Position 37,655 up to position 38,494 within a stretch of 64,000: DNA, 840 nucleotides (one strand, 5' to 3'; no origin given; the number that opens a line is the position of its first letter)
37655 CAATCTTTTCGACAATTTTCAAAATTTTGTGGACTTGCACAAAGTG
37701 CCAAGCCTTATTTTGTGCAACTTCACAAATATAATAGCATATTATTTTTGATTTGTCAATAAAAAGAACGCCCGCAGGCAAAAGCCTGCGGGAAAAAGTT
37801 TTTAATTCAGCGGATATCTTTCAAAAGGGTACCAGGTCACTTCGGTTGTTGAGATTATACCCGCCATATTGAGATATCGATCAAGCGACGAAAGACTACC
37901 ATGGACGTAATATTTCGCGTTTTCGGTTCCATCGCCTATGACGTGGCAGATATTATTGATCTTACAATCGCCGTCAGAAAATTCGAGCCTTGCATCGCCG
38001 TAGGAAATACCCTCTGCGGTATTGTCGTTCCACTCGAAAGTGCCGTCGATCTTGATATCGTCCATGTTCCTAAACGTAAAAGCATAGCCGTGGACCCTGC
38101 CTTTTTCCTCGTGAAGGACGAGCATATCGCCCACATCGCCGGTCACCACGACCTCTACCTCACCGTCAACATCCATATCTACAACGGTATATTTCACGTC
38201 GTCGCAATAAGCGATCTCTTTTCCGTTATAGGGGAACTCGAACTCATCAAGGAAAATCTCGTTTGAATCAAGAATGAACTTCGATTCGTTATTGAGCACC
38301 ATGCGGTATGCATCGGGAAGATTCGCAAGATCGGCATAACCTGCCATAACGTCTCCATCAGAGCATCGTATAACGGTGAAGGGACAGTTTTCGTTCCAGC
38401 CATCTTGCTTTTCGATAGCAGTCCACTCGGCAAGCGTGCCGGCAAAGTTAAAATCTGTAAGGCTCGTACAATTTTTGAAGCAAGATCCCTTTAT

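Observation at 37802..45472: Eight copies of a bounded LRR cassette, and a tethered giant protein paired with an untethered lipoprotein sharing its C-terminal DxDxDG domain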

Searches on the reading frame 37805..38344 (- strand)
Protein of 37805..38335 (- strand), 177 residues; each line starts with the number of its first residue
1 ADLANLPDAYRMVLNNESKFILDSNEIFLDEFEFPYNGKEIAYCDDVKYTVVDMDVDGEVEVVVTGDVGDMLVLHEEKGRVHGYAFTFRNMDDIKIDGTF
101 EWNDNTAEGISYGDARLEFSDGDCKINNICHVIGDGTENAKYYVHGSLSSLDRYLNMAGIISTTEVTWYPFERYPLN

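Call 22: find_homologous_proteins(query=window:37805-38335:-)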
Query seq(177 aa) (177 aa): 1 proteins with E <= 0.001 among 31 candidates.
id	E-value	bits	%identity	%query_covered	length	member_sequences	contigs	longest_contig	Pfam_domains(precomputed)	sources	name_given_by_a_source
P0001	6.1e-67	243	61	99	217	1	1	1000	-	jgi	jgi:hypothetical protein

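Call 31: predict_structure(alignment_id=A1)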
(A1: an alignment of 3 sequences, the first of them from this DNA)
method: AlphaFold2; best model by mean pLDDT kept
length: 177 residues; sequences in the alignment: 3
mean_pLDDT: 40.7   pTM: 0.43
mean pLDDT of the five models: 40.7, 40.4, 40.3, 39.2, 28.4
residues with pLDDT >= 90: 0; 70-90: 0; 50-70: 53; < 50: 124
segments of 3 or more residues with pLDDT < 50: 1-3, 20-44, 88-177
pLDDT, mean of each block of 10 residues (from residue 1): 55 56 38 40 49 56 54 59 51 34 35 46 26 27 24 31 24 26
secondary structure, 60 per line:
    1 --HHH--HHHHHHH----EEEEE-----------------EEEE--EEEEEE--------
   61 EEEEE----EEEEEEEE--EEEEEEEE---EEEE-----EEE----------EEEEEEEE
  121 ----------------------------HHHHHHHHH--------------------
elements in order: H8-14 E19-23 E41-44 E47-52 E61-65 E70-77 E80-87 E91-94 E100-102 E113-120 H149-157
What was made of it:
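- Tried and rejected: A 3-sequence alignment failed (pLDDT 40.7, call 31).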

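Call 35: search_protein_representatives(alignment_id=A1)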
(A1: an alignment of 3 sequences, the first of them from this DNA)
Query: 3 sequences, 178 profile positions. Proteins with E-value up to 0.001 (for the whole library): 2093; up to 1e-10: 710; up to 1e-30: 31. The best 150 are listed.
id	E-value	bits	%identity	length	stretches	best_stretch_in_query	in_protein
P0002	6.5e-91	319.0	-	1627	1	1-176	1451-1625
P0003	9.3e-72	256.6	-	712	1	2-177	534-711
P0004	2.1e-70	252.2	-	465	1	3-174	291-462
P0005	4.9e-57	208.6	-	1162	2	2-176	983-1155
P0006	7.1e-54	198.3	-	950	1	2-177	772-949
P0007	5.2e-53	195.5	-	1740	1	2-177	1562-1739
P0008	3.3e-51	189.6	-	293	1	2-172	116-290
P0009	1.2e-47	178.0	-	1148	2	6-174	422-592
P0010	3.6e-46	173.2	-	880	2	2-176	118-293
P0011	1.9e-45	170.9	-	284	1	3-174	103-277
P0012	1.2e-44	168.3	-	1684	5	10-172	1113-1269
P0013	6.4e-44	165.9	-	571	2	35-172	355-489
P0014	1.3e-43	164.9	-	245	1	2-174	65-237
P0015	6.5e-43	162.6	-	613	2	49-159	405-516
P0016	1.9e-42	161.1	-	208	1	3-174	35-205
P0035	3.2e-29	118.0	-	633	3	11-131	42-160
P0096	3.1e-21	92.0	-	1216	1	4-163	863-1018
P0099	3.5e-21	91.8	-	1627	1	2-174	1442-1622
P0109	1.1e-20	90.2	-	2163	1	8-172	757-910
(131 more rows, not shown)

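Call 39: search_protein_families(library=pfam, alignment_id=A2, max_evalue=0.1)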
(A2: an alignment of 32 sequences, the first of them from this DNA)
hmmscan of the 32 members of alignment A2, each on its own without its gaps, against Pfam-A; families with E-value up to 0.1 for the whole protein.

A. member 1, seq(180 aa): 0 families

B. families by the number of members that match (of 32 scanned): 12 families
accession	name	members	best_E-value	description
PF13517.12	FG-GAP_3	16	9.5e-05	FG-GAP-like repeat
PF01839.29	FG-GAP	6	0.0002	FG-GAP repeat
PF21664.2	TBPIP_C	2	1.8e-05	TBP-interacting protein, C-terminal domain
PF25292.1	Beta-prop_CGLA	2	0.042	Lambda-carrageenase beta-propeller domain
PF03781.23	FGE-sulfatase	1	0.014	Sulfatase-modifying factor enzyme 1-like domain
PF21348.3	RGL11_C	1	0.017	Rhamnogalacturonan lyase family 11, C-terminal domain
PF02312.22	CBF_beta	1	0.021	Core binding factor beta subunit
PF22325.2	CR4_N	1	0.038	Interferon-gamma receptor, N-terminal domain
PF12256.14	TcdB_toxin_midN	1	0.052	Insecticide toxin TcdB middle/N-terminal region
PF02927.20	CelD_N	1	0.053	Cellulase N-terminal ig-like domain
PF05903.20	Peptidase_C97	1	0.059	PPPDE putative peptidase domain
PF04170.18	NlpE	1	0.067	NlpE N-terminal domain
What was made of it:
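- On FG-GAP / VCBS beta-propeller repeats: Homologues give weak single hits (call 39).
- Closest known: FG-GAP / VCBS calcium-binding blades. Same: 16 of 32 family members give weak FG-GAP_3 hits (call 39).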

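Call 40: search_solved_structures(query=A2, max_evalue=1, show_alignments=2)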
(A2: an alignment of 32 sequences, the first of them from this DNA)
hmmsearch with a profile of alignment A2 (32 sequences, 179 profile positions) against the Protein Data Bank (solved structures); distinct sequences matched with E-value up to 1: 14.
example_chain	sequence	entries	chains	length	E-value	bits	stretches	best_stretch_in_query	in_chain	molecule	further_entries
9etn_A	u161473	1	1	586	5e-06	29.3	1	50-80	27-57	Cartilage acidic protein 1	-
2z8r_A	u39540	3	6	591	3.4e-05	26.6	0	46-70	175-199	YesW protein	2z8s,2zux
4cag_A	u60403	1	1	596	0.00029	23.5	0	46-70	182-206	POLYSACCHARIDE LYASE FAMILY 11 PROTEIN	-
2zuy_A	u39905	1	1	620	0.00036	23.2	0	47-70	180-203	YesX protein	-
6mlt_A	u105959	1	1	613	0.00074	22.2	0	49-86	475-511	Hemolysin-related protein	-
6vbu_2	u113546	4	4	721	0.028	17.1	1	51-81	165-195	Bardet-Biedl syndrome 2 protein homolog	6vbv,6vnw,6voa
5lg4_A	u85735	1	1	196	0.031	16.9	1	95-169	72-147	Protein SSO2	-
5m4y_A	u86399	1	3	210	0.034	16.8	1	94-169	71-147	Protein SSO2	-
7q83_B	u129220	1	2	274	0.046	16.4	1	95-169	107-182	Protein SSO2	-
1fio_A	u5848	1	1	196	0.07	15.8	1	93-167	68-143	SSO1 PROTEIN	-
3hxj_A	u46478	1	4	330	0.23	14.1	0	80-153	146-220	Pyrrolo-quinoline quinone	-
1bfv_H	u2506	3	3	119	0.59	12.7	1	10-61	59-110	FV4155 | MONOCLONAL ANTIBODY FV4155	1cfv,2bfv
5urp_A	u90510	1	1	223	0.61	12.7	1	58-102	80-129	Toxin 2A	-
2edy_A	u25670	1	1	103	0.84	12.3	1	73-109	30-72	Receptor-type tyrosine-protein phosphatase F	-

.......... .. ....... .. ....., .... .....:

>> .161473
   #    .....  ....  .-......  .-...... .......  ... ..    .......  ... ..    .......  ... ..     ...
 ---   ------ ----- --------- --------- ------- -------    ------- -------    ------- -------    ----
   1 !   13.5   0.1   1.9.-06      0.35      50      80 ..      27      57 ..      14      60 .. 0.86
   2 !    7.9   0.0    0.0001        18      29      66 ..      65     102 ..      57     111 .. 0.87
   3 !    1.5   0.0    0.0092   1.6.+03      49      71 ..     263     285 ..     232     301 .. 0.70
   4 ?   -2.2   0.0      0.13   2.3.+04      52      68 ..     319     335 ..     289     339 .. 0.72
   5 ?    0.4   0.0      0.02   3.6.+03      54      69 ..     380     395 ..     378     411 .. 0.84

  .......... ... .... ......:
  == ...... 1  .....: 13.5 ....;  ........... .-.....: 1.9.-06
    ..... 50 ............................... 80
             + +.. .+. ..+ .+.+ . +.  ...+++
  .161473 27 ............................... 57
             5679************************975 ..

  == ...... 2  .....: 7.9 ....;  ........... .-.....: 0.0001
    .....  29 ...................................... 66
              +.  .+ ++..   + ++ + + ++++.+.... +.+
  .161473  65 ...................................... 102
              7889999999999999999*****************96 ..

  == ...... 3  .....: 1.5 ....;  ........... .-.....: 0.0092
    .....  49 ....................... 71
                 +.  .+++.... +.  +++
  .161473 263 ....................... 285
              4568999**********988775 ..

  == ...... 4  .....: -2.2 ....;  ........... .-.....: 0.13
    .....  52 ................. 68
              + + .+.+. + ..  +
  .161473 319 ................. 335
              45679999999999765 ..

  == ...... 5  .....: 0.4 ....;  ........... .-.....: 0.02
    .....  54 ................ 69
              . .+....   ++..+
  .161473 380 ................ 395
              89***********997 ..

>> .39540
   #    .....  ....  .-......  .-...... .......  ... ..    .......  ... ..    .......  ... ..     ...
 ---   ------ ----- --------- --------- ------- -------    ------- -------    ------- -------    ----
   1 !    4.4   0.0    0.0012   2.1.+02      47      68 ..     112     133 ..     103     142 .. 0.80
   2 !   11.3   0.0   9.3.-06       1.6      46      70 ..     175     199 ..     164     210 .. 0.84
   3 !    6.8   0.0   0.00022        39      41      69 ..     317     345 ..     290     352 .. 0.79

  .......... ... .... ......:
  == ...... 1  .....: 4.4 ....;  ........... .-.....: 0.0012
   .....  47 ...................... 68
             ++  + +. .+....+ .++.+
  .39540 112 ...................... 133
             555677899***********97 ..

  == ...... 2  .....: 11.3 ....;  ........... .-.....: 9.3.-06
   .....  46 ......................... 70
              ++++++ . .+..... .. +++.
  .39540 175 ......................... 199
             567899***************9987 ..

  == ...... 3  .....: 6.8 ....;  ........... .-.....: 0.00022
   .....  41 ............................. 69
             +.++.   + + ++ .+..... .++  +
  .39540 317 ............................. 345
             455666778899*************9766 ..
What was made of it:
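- Closest known: FG-GAP / VCBS calcium-binding blades. Same: The family profile hits the CRTAC1 and YesW loops (call 40).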

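Call 41: find_homologous_proteins(query=A2, max_evalue=0.00001)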
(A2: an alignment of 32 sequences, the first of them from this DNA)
Query A2 (32 sequences) (180 aa, profile of the alignment): 3 proteins with E <= 0.00001 among 1462 candidates.
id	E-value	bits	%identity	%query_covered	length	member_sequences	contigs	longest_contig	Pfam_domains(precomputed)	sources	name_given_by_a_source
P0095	9.0e-44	167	26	92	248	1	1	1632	-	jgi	jgi:hypothetical protein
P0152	1.2e-33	134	28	93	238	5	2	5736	-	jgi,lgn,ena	-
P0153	2.4e-9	55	24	25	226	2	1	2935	-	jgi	-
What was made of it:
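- Tried and rejected: The end domain gave 1 hit as a single sequence and 3 hits as a 32-sequence profile (calls 22, 41).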

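Call 46: find_encoding_contigs(protein=P0006, flank=10000)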
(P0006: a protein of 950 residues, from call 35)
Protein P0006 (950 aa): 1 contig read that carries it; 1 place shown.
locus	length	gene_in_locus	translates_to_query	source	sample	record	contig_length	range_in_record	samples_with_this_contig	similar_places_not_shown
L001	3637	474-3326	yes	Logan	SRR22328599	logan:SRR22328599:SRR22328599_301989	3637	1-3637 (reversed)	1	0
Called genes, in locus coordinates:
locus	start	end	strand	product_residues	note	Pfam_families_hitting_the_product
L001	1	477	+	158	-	?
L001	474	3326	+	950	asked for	PF13306:LRR_5, PF13855:LRR_8 (faint), PF13306:LRR_5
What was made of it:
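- Tried and rejected: P0006 lies on a 3.6-kb contig with no useful context (call 46).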

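Call 49: predict_structure(alignment_id=A2)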
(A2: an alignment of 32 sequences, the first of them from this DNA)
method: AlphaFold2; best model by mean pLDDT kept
length: 180 residues; sequences in the alignment: 32
mean_pLDDT: 96.5   pTM: 0.91
mean pLDDT of the five models: 96.5, 96.4, 96.3, 96.1, 95.7
residues with pLDDT >= 90: 174; 70-90: 5; 50-70: 0; < 50: 1
segments of 3 or more residues with pLDDT < 50: none
pLDDT, mean of each block of 10 residues (from residue 1): 86 98 98 97 97 98 97 97 98 97 96 97 97 97 97 98 97 94
secondary structure, 60 per line:
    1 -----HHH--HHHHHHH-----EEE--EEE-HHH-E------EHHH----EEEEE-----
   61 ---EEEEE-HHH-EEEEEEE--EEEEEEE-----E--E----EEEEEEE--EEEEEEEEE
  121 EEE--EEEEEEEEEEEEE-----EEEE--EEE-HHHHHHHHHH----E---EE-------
elements in order: H11-17 E23-25 E28-30 E51-55 E64-68 E74-80 E83-89 E103-109 E112-123 E126-138 E144-147 E150-152 H154-163
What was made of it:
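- Tried and rejected: The 32-sequence alignment gave pLDDT 96.5 (call 49).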

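Call 53: fold_search(model_id=the predicted structure, library=pdb)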
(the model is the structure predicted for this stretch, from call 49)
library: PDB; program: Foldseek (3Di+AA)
matches with E <= 10: 888; with E <= 0.001: 0
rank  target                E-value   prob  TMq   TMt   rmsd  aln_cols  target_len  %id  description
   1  9nk3                  6.9e-02  0.14  0.16  0.18  15.9       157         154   10  Prenylated-FMN maturase PhdC E45A mutant from Mycolicibacterium fortuitum (apo) (released 2026-02-18)
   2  7b9c_A                1.3e-01  0.41  0.29  0.08  11.6       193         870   11  Structure of a minimal SF3B core in complex with spliceostatin A (form I) (released 2021-08-04)
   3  6lk8_E                1.3e-01  0.23  0.26  0.07  12.1       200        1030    8  Structure of Xenopus laevis Cytoplasmic Ring subunit. (released 2021-07-21)
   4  5h9n                  1.3e-01  0.11  0.17  0.19  15.8       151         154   13  Crystal structure of LTBP1 Y114A mutant in complex with leukotriene C4 (released 2016-05-11)
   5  6lk8_e                1.6e-01  0.21  0.26  0.07  12.1       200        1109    8  Structure of Xenopus laevis Cytoplasmic Ring subunit. (released 2021-07-21)
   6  7b91_A                2.1e-01  0.54  0.27  0.07   8.8       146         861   11  Structure of a minimal SF3B core in complex with pladienolide D (form I) (released 2021-08-04)
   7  9v86_B                2.1e-01  0.51  0.23  0.12  12.1        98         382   13  Cryo-EM structure of KICSTOR CCC complex (state 3) (released 2025-11-12)
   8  6ff4_v                2.1e-01  0.33  0.30  0.06  11.4       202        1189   10  human Bact spliceosome core structure (released 2018-08-29)
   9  9fz5_C                2.1e-01  0.16  0.18  0.25  14.9       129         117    9  Cryo-EM structure of LptDE-YedD complex from Escherichia Coli (released 2025-04-09)
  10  5ha0                  2.1e-01  0.13  0.18  0.21  15.5       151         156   12  Crystal structure of the LTBP1 leukotriene d4 complex (released 2016-05-11)
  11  4qtq                  2.2e-01  0.57  0.30  0.27   7.0       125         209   11  Structure of a Xanthomonas Type IV Secretion System related protein (released 2015-06-17)
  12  9ltl_B                2.2e-01  0.23  0.25  0.08  14.4       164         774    4  Cryo-EM structure of DDB1-DDA1-DET1 complex (released 2026-01-28)
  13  9o5m_A                2.2e-01  0.07  0.16  0.17  16.9       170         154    9  Prenylated-FMN maturase PhdC from Mycolicibacterium fortuitum bound to prenylated flavin mononucleotide in the P1 spac (released 2026-02-18)
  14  7opi_A                2.3e-01  0.30  0.29  0.08  11.8       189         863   11  Structure of a minimal SF3B core in complex with the inactive modulator spliceostatin E (form I) (released 2021-08-04)
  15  9i7n                  2.3e-01  0.09  0.18  0.19  16.4       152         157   10  Beta-lactoglobulin complex with retinol post lyophilization (released 2026-02-18)
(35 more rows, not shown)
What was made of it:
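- On FG-GAP / VCBS beta-propeller repeats: Foldseek TM is at most 0.30 to propellers (call 53).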

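Call 70: search_protein_families(library=pfam, alignment_id=A3, max_evalue=0.001)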
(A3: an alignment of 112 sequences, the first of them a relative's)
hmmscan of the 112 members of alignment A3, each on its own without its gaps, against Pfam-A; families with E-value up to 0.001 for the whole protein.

A. member 1, P0004 (465 aa): 3 families
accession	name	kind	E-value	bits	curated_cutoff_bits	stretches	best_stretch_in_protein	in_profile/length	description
PF13306.12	LRR_5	-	1.9e-82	273.9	27.7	3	147-263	1-115/127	BspA type Leucine rich repeat region (6 copies)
PF13855.12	LRR_8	-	6.5e-07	29.5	27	0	123-162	13-54/61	Leucine rich repeat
PF05725.18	FNIP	-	0.00023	21.7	21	0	114-149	5-39/44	FNIP Repeat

B. families by the number of members that match (of 112 scanned): 23 families
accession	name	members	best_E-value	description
PF13517.12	FG-GAP_3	19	4.7e-32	FG-GAP-like repeat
PF01839.29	FG-GAP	10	5.2e-25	FG-GAP repeat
PF13306.12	LRR_5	4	1.9e-82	BspA type Leucine rich repeat region (6 copies)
PF16743.10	PliI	3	3.9e-13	Periplasmic lysozyme inhibitor of I-type lysozyme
PF13855.12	LRR_8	3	9.7e-08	Leucine rich repeat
PF03413.25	PepSY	2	1.6e-07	Peptidase propeptide and YPEB domain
PF07007.17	LprI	1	5.5e-14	Lysozyme inhibitor LprI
PF12256.14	TcdB_toxin_midN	1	1.5e-12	Insecticide toxin TcdB middle/N-terminal region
PF08281.18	Sigma70_r4_2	1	5.7e-12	Sigma-70, region 4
PF04542.20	Sigma70_r2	1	1.7e-11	Sigma-70 region 2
PF14903.11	WG_beta_rep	1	5.2e-10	WG containing repeat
PF04545.22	Sigma70_r4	1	1.4e-09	Sigma-70, region 4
PF01451.26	LMWPc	1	2.2e-07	Low molecular weight phosphotyrosine protein phosphatase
PF02585.22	PIG-L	1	6.1e-07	GlcNAc-PI de-N-acetylase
PF07638.17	Sigma70_ECF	1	1.2e-06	ECF sigma factor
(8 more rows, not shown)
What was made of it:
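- On PepSY domain (the middle region): Two full-length family members have real PepSY hits (call 70).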

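Call 73: fold_search(model_id=the predicted structure, library=viral)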
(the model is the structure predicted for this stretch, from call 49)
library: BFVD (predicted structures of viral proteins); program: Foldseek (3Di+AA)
matches with E <= 10: 909; with E <= 0.001: 0
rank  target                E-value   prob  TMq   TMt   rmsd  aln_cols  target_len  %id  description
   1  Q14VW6                4.3e-02  0.21  0.18  0.11  15.8       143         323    9  ORF140 [Ranid herpesvirus 2]
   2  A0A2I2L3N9            6.0e-02  0.33  0.18  0.11  10.8       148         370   11  F-box domain-containing protein [Orpheovirus IHUMI-LCC2]
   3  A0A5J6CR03            9.4e-02  0.16  0.22  0.14  17.2       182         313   14  IL-1 receptor antagonist [Orthopoxvirus akhmetapox]
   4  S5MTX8                1.6e-01  0.08  0.16  0.10  16.5       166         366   10  Uncharacterized protein [Brevibacillus phage Jimmer1]
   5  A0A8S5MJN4            1.8e-01  0.14  0.19  0.13  14.4       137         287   15  Portal protein (Fragment) [Siphoviridae sp. ct47J5]
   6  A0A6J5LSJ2            1.9e-01  0.06  0.16  0.16  17.2       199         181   10  Uncharacterized protein [uncultured Caudovirales phage]
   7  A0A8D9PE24            2.2e-01  0.06  0.15  0.15  18.6       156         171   13  CYTH domain-containing protein [Bacteriophage sp.]
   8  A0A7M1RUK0            2.3e-01  0.51  0.20  0.44   6.6        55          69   20  Uncharacterized protein [uncultured phage cr50_1]
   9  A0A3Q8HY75            2.4e-01  0.20  0.21  0.22  13.5       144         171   10  (no name in the UniProt tables at hand)
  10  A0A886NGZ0            2.4e-01  0.16  0.27  0.13  10.4       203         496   11  (no name in the UniProt tables at hand)
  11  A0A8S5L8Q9            2.4e-01  0.09  0.16  0.19  12.7       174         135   13  Uncharacterized protein [Siphoviridae sp. ctjfQ5]
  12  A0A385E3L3            2.7e-01  0.11  0.17  0.10  18.1       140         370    6  (no name in the UniProt tables at hand)
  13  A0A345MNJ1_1          3.0e-01  0.28  0.28  0.06  15.6       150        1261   12  (no name in the UniProt tables at hand)
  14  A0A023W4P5            3.0e-01  0.15  0.20  0.25  10.8       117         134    6  Uncharacterized protein [Serratia phage PS2]
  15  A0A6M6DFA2            3.0e-01  0.11  0.19  0.20  16.3       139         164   13  (no name in the UniProt tables at hand)
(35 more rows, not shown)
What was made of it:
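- Tried and rejected: The best hits were partial propeller matches with TM at most 0.30 (calls 53, 73).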
